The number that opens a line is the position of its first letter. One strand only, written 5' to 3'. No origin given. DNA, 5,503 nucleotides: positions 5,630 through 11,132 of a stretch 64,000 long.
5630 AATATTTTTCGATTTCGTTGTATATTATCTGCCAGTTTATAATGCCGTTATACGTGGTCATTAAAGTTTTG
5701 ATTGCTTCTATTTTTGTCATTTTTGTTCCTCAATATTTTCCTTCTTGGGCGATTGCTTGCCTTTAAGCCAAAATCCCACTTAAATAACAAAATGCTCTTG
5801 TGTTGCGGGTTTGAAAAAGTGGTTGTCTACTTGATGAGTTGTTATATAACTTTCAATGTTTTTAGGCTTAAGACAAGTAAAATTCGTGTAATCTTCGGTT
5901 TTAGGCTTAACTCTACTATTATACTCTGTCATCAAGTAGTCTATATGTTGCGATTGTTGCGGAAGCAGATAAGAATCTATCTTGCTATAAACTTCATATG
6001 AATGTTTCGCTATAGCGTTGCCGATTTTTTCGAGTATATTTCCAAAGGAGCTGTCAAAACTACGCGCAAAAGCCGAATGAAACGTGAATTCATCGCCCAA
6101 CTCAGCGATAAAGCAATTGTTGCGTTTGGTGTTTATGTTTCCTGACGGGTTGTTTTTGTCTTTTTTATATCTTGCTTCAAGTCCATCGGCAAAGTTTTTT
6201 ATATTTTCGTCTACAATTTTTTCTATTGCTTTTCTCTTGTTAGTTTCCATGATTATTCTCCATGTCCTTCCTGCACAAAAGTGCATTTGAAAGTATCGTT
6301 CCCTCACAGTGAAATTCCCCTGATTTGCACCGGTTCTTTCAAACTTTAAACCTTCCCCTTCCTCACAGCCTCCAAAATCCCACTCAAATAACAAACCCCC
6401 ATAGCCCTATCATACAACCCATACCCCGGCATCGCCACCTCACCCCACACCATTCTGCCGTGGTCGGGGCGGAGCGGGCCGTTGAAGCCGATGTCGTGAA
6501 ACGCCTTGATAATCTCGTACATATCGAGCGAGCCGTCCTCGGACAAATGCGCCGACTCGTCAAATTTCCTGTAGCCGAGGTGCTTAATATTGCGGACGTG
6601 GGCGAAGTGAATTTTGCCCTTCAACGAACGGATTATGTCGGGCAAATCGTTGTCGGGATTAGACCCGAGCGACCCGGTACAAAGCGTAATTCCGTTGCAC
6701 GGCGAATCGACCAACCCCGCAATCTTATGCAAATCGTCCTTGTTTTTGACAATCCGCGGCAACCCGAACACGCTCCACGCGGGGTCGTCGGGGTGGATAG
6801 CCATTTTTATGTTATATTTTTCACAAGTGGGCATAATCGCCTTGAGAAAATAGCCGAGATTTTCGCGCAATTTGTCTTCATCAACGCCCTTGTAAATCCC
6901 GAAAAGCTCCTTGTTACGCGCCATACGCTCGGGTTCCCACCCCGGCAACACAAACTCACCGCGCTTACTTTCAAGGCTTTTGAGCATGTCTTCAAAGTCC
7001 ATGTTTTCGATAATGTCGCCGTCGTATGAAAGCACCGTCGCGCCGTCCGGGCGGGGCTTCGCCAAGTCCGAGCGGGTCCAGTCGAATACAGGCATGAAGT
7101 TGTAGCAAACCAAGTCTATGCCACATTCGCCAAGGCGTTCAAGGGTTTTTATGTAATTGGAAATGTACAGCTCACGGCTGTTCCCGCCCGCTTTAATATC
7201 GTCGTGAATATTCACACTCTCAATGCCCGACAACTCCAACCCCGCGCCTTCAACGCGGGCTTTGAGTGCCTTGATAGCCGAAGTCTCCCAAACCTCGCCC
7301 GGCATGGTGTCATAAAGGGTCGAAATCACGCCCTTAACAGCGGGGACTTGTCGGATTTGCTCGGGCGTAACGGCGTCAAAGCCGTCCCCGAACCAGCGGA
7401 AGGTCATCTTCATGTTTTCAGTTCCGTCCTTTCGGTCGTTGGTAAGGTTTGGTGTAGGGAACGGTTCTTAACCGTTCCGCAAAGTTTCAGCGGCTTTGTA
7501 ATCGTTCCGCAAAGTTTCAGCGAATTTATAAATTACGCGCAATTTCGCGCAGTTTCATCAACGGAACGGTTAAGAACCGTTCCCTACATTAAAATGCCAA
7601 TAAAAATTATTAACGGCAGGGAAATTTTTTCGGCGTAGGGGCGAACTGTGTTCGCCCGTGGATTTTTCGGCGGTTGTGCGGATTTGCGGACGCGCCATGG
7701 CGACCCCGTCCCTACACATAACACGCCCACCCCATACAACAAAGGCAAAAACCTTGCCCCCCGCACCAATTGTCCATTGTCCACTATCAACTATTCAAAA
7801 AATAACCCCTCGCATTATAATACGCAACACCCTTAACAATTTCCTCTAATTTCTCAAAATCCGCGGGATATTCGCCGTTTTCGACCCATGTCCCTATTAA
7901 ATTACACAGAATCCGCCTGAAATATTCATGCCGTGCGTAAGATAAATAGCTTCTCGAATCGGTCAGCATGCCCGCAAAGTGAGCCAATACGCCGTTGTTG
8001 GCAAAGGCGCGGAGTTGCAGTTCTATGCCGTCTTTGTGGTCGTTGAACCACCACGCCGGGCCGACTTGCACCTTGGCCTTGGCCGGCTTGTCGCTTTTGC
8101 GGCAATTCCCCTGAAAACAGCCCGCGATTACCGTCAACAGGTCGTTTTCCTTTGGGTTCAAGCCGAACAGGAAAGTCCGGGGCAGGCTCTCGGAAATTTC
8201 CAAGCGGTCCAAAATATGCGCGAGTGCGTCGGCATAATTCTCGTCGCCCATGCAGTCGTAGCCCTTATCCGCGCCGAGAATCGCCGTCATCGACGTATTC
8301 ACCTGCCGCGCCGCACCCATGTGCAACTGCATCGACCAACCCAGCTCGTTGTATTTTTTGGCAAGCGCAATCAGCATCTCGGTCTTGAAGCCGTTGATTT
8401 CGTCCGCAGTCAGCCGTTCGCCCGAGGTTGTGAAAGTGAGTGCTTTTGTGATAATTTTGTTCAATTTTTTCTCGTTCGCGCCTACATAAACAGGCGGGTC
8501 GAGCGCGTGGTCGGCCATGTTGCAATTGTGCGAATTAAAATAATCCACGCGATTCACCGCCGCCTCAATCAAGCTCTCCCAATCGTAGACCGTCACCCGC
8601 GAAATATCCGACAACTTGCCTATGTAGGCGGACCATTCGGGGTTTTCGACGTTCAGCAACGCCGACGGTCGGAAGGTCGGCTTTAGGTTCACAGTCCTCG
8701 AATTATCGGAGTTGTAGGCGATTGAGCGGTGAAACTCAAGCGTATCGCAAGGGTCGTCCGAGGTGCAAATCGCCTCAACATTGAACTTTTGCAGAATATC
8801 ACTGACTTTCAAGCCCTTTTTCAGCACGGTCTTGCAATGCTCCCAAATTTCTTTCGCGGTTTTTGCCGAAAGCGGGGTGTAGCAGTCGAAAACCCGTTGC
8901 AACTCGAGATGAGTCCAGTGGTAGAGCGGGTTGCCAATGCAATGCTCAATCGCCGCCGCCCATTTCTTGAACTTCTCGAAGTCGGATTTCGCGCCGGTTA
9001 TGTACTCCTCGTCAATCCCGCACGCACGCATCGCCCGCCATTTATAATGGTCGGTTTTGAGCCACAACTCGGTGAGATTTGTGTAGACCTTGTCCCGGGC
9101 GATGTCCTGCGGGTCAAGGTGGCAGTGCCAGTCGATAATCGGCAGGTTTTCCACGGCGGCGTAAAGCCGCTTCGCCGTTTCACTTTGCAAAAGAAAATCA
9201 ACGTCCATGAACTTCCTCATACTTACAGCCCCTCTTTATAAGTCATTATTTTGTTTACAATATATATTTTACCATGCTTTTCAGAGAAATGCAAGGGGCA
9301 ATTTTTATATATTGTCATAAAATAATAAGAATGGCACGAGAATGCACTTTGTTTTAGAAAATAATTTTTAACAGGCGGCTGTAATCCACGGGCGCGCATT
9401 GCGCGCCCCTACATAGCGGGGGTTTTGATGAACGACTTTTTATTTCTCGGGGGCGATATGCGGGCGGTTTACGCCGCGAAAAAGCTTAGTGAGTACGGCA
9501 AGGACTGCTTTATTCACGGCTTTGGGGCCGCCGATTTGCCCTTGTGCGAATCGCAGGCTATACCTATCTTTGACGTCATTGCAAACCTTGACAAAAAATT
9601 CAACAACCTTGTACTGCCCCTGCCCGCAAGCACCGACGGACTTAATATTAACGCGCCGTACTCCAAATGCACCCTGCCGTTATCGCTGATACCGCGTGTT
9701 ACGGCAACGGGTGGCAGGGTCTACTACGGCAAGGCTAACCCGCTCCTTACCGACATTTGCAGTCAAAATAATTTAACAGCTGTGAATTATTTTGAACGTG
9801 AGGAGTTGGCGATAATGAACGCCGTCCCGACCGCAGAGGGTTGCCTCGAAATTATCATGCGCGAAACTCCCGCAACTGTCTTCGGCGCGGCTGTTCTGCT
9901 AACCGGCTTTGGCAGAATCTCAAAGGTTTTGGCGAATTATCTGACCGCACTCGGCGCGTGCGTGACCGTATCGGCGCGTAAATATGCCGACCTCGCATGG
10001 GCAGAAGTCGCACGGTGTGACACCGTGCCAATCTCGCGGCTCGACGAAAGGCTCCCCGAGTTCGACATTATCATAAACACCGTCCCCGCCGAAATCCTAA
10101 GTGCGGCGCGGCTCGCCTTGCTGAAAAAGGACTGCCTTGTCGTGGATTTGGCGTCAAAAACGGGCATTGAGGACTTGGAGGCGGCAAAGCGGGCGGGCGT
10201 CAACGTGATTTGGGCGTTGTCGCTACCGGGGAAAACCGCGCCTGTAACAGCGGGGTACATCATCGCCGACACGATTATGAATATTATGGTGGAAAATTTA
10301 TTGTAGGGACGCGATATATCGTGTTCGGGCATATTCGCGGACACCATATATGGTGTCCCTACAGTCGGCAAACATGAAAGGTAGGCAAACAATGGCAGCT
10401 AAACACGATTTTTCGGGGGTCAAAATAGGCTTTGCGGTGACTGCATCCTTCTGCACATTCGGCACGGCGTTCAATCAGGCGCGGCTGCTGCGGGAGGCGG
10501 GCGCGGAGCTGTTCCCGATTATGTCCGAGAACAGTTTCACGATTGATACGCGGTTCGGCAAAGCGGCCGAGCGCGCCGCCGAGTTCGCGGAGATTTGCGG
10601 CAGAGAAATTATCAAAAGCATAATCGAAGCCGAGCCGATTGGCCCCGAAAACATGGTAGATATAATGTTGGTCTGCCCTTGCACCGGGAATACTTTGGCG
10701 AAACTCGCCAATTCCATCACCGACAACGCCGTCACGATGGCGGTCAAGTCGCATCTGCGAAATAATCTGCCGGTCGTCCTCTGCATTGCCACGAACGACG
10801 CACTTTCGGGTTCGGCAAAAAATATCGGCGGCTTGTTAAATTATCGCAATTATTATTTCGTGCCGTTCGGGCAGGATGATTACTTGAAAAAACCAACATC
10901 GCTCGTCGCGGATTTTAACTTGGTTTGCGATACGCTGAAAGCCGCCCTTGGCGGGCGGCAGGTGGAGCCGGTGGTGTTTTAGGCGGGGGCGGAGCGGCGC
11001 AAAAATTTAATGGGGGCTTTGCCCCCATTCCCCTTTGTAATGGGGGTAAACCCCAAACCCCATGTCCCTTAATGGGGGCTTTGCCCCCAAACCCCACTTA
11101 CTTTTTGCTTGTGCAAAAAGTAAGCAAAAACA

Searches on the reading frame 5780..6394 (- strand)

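Call 24: search_protein_families(library=pfam, proteins=[window:5780-6394:-])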
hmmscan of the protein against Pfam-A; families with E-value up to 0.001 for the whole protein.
window:5780-6394:- (204 aa): 1 family
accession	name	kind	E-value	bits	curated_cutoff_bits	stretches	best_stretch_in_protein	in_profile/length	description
PF09520.16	RE_TdeIII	-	9.9e-20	71.6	27.2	1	55-203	2-147/242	Type II restriction endonuclease, TdeIII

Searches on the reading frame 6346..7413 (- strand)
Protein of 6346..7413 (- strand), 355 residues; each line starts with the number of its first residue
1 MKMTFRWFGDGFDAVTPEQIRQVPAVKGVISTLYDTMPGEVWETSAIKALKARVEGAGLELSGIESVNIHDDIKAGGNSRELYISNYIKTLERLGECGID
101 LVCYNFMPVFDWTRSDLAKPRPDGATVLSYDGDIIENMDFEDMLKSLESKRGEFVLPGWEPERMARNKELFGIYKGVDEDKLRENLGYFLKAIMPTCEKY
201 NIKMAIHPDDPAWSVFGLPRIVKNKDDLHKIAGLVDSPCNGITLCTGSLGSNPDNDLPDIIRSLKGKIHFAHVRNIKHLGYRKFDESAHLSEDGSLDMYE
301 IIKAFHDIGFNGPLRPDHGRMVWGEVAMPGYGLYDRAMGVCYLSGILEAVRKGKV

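Call 24: search_protein_families(library=pfam, proteins=[window:6346-7413:-])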
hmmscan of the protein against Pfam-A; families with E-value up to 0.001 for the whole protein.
window:6346-7413:- (355 aa): 2 families
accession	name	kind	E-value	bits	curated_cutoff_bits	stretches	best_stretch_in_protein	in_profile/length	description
PF03786.19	UxuA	-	1.4e-142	475.1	23.7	1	1-351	1-351/352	D-mannonate dehydratase (UxuA)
PF01261.30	AP_endonuc_2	-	1.3e-11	45.1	31.1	1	172-314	90-225/249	Xylose isomerase-like TIM barrel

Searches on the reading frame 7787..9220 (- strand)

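Call 24: search_protein_families(library=pfam, proteins=[window:7787-9220:-])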
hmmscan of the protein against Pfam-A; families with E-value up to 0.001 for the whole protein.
window:7787-9220:- (477 aa): 1 family
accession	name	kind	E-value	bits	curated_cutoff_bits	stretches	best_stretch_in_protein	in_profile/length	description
PF02614.20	UxaC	-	6.2e-176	586.2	25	1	1-474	1-464/464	Glucuronate isomerase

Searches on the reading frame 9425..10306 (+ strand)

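Call 24: search_protein_families(library=pfam, proteins=[window:9425-10306:+])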
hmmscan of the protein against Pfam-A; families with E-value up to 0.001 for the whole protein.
window:9425-10306:+ (293 aa): 4 families
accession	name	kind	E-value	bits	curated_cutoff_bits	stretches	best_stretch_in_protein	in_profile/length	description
PF16924.11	DpaA_N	-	1.2e-16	61.3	29.2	1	5-123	2-116/116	Dipicolinate synthase subunit A N-terminal domain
PF02826.25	2-Hacid_dh_C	-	2.2e-06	27.6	25.1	1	151-243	33-127/178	D-isomer specific 2-hydroxyacid dehydrogenase, NAD binding domain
PF00670.27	AdoHcyase_NAD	-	1.1e-05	26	27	1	138-243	7-110/162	S-adenosyl-L-homocysteine hydrolase, NAD binding domain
PF01488.26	Shikimate_DH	-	0.00014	22.4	24.3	1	154-248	12-117/138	Shikimate / quinate 5-dehydrogenase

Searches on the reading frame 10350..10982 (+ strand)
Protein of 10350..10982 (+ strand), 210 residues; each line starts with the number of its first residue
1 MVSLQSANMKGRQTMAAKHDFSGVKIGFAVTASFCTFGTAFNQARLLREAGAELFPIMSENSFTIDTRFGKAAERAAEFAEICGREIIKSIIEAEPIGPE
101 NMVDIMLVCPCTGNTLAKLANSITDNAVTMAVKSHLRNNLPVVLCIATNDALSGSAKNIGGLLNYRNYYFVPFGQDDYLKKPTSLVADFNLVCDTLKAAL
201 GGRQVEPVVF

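Call 24: search_protein_families(library=pfam, proteins=[window:10350-10982:+])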
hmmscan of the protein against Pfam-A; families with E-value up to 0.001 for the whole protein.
window:10350-10982:+ (210 aa): 1 family
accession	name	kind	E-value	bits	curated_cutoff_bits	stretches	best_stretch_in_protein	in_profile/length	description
PF02441.25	Flavoprotein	-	5.8e-26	91.5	22.7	1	25-184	2-144/162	Flavoprotein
